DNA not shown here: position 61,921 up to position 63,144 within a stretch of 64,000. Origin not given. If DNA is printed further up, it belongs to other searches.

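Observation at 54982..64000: Uncharacterised envelope module: unknown protein, ABC-2 exporter, 3-TM coiled-coil/(GQ)n protein and two double-anchored VWA (BatA-type) proteins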

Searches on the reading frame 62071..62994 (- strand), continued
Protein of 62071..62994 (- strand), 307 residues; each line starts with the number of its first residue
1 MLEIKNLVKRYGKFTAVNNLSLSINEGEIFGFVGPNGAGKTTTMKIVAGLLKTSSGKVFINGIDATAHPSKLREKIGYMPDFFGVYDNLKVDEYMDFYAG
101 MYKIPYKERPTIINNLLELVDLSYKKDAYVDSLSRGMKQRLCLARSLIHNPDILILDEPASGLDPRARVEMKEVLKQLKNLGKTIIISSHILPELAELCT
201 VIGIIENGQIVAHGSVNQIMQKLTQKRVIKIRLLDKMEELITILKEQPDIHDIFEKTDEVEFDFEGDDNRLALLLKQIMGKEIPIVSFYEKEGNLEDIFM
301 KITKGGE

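Call 32: fold_search(model_id=the predicted structure, library=pdb)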
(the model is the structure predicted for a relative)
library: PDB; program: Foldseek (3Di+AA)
matches with E <= 10: 1952; with E <= 0.001: 81
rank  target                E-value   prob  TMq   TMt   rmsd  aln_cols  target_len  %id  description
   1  7vky_A                1.5e-06  1.00  0.15  0.17   9.7       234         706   16  The complex structure of beta-1,2-glucosyltransferase from Ignavibacterium album with sophorose (released 2022-03-09)
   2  6d8g_A                2.3e-06  0.85  0.13  0.13  28.3       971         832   10  D341A D367A calcium binding mutant of Bacteroides uniformis beta-glucuronidase 2 (released 2018-10-17)
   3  7vky_B                2.9e-06  1.00  0.15  0.17   7.8       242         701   14  The complex structure of beta-1,2-glucosyltransferase from Ignavibacterium album with sophorose (released 2022-03-09)
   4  1l9n_A                4.1e-06  0.72  0.10  0.11  32.6       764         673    8  Three-dimensional structure of the human transglutaminase 3 enzyme: binding of calcium ions change structure for activ (released 2002-05-29)
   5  1l9m_A                4.8e-06  0.57  0.10  0.11  33.4       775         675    7  Three-dimensional structure of the human transglutaminase 3 enzyme: binding of calcium ions change structure for activ (released 2002-05-29)
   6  5fjw_A                5.4e-06  1.00  0.17  0.43   7.5       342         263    8  Yeast delta-COP-I mu-homology domain complexed with Dsl1 WxWx(MSE) peptide (released 2015-11-11)
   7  1nug_B                5.7e-06  0.54  0.09  0.10  33.1       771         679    9  Role of Calcium Ions in the Activation and Activity of the Transglutaminase 3 Enzyme (2 calciums, 1 Mg, inactive form) (released 2003-04-22)
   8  1l9m_B                7.2e-06  0.51  0.09  0.11  33.1       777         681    8  Three-dimensional structure of the human transglutaminase 3 enzyme: binding of calcium ions change structure for activ (released 2002-05-29)
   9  7ofp_B                1.1e-05  1.00  0.16  0.40  10.7       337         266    6  Apo Structure of Mu2 Adaptin Subunit (Ap50) Of AP2 Clathrin Adaptor (released 2022-06-01)
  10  7oms_AAA              1.9e-05  0.99  0.12  0.15  23.0       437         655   12  Bs164 in complex with mannocyclophellitol aziridine (released 2022-02-02)
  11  5fjz_B                2.2e-05  1.00  0.16  0.43   7.7       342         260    9  Yeast delta-COP-I mu-homology domain complexed with Dsl1 WxWxV peptide (released 2015-11-11)
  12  6t6g_AAA              2.2e-05  0.99  0.12  0.15  24.2       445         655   11  Bacteroides salyersiae GH164 beta-mannosidase in complex with noeuromycin (released 2020-01-01)
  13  6t6g_BBB              2.4e-05  1.00  0.13  0.15  20.2       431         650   11  Bacteroides salyersiae GH164 beta-mannosidase in complex with noeuromycin (released 2020-01-01)
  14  7omi_CCC              2.5e-05  1.00  0.14  0.18  17.0       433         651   12  Bs164 in complex with mannocyclophellitol epoxide (released 2022-02-02)
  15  5fjx_A                2.6e-05  1.00  0.16  0.43   8.7       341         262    8  Yeast delta-COP-I mu-homology domain complexed with Gcs1 WxxF peptide (released 2015-11-11)
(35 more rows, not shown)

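Call 51: search_solved_structures(query=window:62071-62991:-, max_evalue=1e-40)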
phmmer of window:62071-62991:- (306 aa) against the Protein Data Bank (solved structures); distinct sequences matched with E-value up to 1e-40: 15.
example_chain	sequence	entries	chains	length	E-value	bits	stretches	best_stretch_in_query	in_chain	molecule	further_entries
7w01_A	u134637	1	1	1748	3.5e-67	230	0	11-224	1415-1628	Phospholipid-transporting ATPase ABCA3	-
7w02_A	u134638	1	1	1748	2.4e-66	227.3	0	11-224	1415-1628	Phospholipid-transporting ATPase ABCA3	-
7tby_A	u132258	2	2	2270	2.1e-64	220.9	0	2-216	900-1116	ATP-binding cassette, sub-family A (ABC1), member 1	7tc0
7tbz_A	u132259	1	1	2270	2.1e-64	220.9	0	2-216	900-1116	ATP-binding cassette, sub-family A (ABC1), member 1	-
7tdt_A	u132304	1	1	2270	2.1e-64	220.9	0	2-216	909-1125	Phospholipid-transporting ATPase ABCA1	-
5xjy_A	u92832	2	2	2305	2.2e-64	220.9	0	2-216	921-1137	ATP-binding cassette sub-family A member 1 | Phospholipid-transporting ATPase ABCA1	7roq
7tbw_A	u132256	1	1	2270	1.5e-63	218.2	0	2-216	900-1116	ATP-binding cassette, sub-family A (ABC1), member 1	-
7lkp_A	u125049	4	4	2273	1.9e-63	217.8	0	13-242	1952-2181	Retinal-specific phospholipid-transporting ATPase ABCA4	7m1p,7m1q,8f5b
7e7i_A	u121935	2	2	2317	2e-63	217.7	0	13-242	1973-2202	Retinal-specific phospholipid-transporting ATPase ABCA4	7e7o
7lkz_A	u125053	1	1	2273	1.3e-62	215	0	13-242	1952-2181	Retinal-specific phospholipid-transporting ATPase ABCA4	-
7e7q_A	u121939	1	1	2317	1.4e-62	214.9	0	13-242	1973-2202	Retinal-specific phospholipid-transporting ATPase ABCA4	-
8edw_A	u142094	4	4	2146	3.5e-59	203.8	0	3-215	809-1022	Phospholipid-transporting ATPase ABCA7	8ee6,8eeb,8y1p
8eop_A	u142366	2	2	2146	2.4e-58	201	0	3-215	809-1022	Phospholipid-transporting ATPase ABCA7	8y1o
1vpl_A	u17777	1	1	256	3.8e-49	170.8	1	3-226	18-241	ABC transporter, ATP-binding protein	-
4yer_A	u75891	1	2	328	4.7e-47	164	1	3-240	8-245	ABC transporter ATP-binding protein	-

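Call 52: search_protein_representatives(alignment_id=A1)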
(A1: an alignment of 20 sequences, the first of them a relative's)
Query: 20 sequences, 809 profile positions. Proteins with E-value up to 0.001 (for the whole library): 11354; up to 1e-10: 7586; up to 1e-30: 3462. The best 150 are listed.
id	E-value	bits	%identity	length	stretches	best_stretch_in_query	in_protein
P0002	9.7e-268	907.3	-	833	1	2-808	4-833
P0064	6.8e-222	755.6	-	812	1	8-809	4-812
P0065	1.6e-219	747.8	-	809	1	1-808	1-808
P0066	7.3e-217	739.0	-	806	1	1-809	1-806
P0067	7.5e-215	732.3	-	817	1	7-809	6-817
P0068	5.1e-214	729.6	-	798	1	1-809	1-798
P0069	1.1e-212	725.1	-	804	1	9-809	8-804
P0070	1.2e-207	708.5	-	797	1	10-809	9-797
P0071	3.4e-206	703.7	-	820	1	13-808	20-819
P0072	8.0e-206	702.5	-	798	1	6-809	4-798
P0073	5.3e-204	696.4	-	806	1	11-809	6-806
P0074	1.1e-203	695.4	-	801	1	15-809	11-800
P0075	1.4e-203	695.1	-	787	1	8-809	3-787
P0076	2.6e-201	687.5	-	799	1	1-809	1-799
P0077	2.2e-199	681.2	-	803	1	1-809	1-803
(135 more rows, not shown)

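Call 74: search_protein_families(library=padloc, proteins=[window:62074-62994:-, L001:7513-9996:+], max_evalue=0.001)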
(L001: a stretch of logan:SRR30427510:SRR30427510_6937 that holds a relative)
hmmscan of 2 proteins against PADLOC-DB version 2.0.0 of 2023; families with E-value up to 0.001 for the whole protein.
window:62074-62994:- (307 aa): 16 families
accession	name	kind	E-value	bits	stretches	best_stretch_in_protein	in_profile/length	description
PDLC04135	mad3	-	2.5e-29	101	2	122-214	251-348/374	mads_3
PDLC04140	mad8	-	1.2e-14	52.5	1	16-245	16-264/314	mads_8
PDLC02980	AriA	-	4.2e-12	44.6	1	126-194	231-301/304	-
PDLC04213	HEC-02A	-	8.4e-09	33.4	1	141-190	223-271/337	-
PDLC04164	AriA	-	1.2e-06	26.3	0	112-190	151-231/253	-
PDLC04214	HEC-02A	-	1.4e-06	25.8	1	145-190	232-277/338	-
PDLC04175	HEC-01A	-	1.8e-06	25.2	1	131-189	247-306/363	-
PDLC04032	PD-T4-4_A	-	5.4e-06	23.6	1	145-190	341-386/474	-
PDLC02914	ATPase-Toprim_I-B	-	1.3e-05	22.6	0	131-193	183-246/443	-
PDLC03878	NsnB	-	2.2e-05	22.4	0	148-191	234-280/345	-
PDLC04176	HEC-01A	-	3.6e-05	21.3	0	103-190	226-316/371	-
PDLC02335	AbiLi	-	0.00014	19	0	100-190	154-236/326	AbiLi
PDLC04146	HEC-02B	-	0.0002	18.5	0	137-200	226-288/344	-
PDLC02979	AriA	-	0.00024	19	0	21-59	18-62/373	-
PDLC00280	PtuA1|PtuA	-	0.00075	16.6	0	12-50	9-48/445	AAA ATPase domain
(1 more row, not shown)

L001:7513-9996:+ (828 aa): 0 families

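Call 75: find_encoding_contigs(protein=P0058, flank=10000, max_places=1)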
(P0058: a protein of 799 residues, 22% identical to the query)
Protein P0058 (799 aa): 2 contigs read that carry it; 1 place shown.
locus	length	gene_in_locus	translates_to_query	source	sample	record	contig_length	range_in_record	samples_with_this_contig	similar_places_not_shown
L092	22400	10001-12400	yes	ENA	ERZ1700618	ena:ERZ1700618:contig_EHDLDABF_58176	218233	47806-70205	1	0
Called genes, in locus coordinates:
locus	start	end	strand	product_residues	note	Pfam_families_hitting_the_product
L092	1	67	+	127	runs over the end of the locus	PF01047:MarR, PF12802:MarR_2, PF13463:HTH_27 (weak)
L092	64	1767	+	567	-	PF07690:MFS_1, PF00083:Sugar_tr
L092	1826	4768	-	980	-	PF22907:Ams1-like_1st, PF01074:Glyco_hydro_38N, PF09261:Alpha-mann_mid, PF07748:Glyco_hydro_38C, PF17677:Glyco_hydro38C2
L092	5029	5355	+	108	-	PF07366:SnoaL, PF12680:SnoaL_2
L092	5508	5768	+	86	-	-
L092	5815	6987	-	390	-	-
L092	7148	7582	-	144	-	PF01978:TrmB (weak)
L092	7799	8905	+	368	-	PF12146:Hydrolase_4 (weak), PF00326:Peptidase_S9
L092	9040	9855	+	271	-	PF04248:NTP_transf_9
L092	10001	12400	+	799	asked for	-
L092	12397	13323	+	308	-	PF00005:ABC_tran, PF13304:AAA_21 (weak), PF13732:DrrA1-3_C (weak)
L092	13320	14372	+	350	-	PF01061:ABC2_membrane, PF12679:ABC2_membrane_2, PF12698:ABC2_membrane_3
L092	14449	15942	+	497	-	-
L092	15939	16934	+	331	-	PF20030:bpMoxR, PF00004:AAA (weak), PF07726:AAA_3, PF07728:AAA_5, PF17863:AAA_lid_2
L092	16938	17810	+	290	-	PF01882:DUF58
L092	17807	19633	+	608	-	PF07584:BatA, PF13519:VWA_2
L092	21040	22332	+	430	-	PF07090:GATase1_like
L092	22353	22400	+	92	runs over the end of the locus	-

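Call 76: find_encoding_contigs(protein=P0061, flank=10000, max_places=1)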
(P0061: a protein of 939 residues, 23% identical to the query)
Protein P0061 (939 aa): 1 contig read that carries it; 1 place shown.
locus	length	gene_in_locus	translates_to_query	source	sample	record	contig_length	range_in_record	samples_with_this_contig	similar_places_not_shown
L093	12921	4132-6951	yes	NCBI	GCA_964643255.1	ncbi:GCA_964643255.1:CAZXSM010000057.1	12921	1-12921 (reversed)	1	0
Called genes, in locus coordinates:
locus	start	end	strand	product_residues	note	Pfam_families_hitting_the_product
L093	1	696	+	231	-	?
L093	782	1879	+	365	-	PF00392:GntR, PF00532:Peripla_BP_1, PF13407:Peripla_BP_4, PF13377:Peripla_BP_3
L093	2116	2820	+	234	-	PF00072:Response_reg, PF00486:Trans_reg_C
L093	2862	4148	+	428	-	PF14501:HATPase_c_5 (faint), PF00512:HisKA, PF02518:HATPase_c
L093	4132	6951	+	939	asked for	-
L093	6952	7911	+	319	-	PF00005:ABC_tran, PF02463:SMC_N (faint), PF13304:AAA_21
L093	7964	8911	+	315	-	PF12679:ABC2_membrane_2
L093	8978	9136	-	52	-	-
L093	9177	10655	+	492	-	PF00370:FGGY_N, PF02782:FGGY_C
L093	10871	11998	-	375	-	PF00480:ROK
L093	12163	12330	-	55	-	-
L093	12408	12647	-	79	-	PF00665:rve (weak)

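Call 77: search_protein_families(library=ncbifam, alignment_id=A1, max_evalue=0.1)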
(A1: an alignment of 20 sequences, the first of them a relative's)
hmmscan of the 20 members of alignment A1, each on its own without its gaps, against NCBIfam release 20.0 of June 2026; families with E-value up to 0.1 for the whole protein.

A. member 1, P0001 (828 aa): 0 families

B. families by the number of members that match (of 20 scanned): 12 families
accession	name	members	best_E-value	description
NF053819.1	EF0750_LPXTG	3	0.0085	EF2685/EF0750 family sortase-dependent surface protein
TIGR04370.1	glyco_rpt_poly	1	0.011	oligosaccharide repeat unit polymerase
NF005097.0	PRK06525.1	1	0.013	hydrogenase 4 subunit D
NF040963.1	MamI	1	0.025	magnetosome protein MamI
NF007903.0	PRK10612.1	1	0.027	chemotaxis protein CheW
NF008142.0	PRK10893.1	1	0.03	LPS export ABC transporter periplasmic protein LptC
TIGR00038.1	efp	1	0.033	elongation factor P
NF041560.1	T6SS_Burk_ExIF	1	0.034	putative type VI secretion system effector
NF045846.1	MSC0882_dom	1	0.042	MSC_0882 family membrane protein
TIGR01965.1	VCBS_repeat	1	0.053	VCBS domain-containing protein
NF005259.0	PRK06762.3-4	1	0.069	hypothetical protein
NF049893.1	spr0155_permease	1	0.077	ABC transporter permease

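Call 78: search_protein_families(library=pfam, alignment_id=A1, max_evalue=0.1)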
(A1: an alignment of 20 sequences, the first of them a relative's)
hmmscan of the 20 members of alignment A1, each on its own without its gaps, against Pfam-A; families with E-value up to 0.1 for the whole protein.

A. member 1, P0001 (828 aa): 1 family
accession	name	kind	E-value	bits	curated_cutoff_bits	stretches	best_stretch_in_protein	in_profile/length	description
PF24157.1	DUF7408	-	0.09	13.2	27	0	182-309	23-147/174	Domain of unknown function (DUF7408)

B. families by the number of members that match (of 20 scanned): 24 families
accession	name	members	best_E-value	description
PF24157.1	DUF7408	12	5.9e-07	Domain of unknown function (DUF7408)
PF14258.12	DUF4350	3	0.0014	Domain of unknown function (DUF4350)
PF08532.16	Glyco_hydro_42M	2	0.0052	Beta-galactosidase trimerisation domain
PF20237.3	DUF6594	2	0.0098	Family of unknown function (DUF6594)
PF01132.26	EFP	2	0.01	Elongation factor P (EF-P) OB domain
PF12698.13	ABC2_membrane_3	2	0.017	ABC-2 family transporter protein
PF01344.31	Kelch_1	2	0.028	Kelch motif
PF06283.17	ThuA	1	0.0034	Trehalose utilisation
PF04083.22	Abhydro_lipase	1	0.0059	Partial alpha/beta-hydrolase lipase region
PF14310.12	Fn3-like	1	0.0074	Fibronectin type III-like domain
PF04346.18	EutH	1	0.013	Ethanolamine utilisation protein, EutH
PF04790.18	Sarcoglycan_1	1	0.026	Sarcoglycan complex subunit protein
PF18565.7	Glyco_hydro2_C5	1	0.026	Glycoside hydrolase family 2 C-terminal domain 5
PF13786.12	DUF4179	1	0.027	Domain of unknown function (DUF4179)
PF06024.17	Orf78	1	0.04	Orf78 (ac78)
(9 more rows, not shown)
